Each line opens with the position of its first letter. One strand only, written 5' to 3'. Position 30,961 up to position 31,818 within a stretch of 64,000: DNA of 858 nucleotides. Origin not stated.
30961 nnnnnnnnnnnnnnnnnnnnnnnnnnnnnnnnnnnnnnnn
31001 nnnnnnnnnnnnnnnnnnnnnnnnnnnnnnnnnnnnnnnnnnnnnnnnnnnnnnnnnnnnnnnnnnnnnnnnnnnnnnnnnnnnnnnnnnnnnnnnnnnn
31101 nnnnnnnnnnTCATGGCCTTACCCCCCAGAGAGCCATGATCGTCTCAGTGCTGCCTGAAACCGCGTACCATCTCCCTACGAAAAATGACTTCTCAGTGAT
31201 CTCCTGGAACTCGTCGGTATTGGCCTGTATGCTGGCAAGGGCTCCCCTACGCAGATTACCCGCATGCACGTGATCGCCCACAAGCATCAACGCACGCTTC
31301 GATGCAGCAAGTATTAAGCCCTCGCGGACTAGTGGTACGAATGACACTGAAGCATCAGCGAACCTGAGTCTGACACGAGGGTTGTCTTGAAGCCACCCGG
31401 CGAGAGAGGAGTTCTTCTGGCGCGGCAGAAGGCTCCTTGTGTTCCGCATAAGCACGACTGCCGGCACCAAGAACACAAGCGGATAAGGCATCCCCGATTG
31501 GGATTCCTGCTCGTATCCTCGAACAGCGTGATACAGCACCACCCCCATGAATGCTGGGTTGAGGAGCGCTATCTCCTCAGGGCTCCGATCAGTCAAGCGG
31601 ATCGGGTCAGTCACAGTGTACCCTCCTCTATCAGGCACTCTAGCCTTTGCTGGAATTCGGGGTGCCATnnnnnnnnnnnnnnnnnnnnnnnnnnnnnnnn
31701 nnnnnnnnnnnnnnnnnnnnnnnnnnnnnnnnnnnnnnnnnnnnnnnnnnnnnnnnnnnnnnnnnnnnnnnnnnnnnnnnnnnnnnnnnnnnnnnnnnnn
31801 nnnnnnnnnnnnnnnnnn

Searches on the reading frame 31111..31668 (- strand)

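Call 93: search_protein_families(library=pfam, proteins=[window:31111-31668:-], max_evalue=0.1)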
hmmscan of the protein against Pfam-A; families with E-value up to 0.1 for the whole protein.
window:31111-31668:- (185 aa): 1 family
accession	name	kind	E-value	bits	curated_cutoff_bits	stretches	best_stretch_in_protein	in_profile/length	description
PF20131.4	MC3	-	9.2e-32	110.2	23.2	1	27-185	3-159/159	ABC-three component (ABC-3C) system Middle Component 3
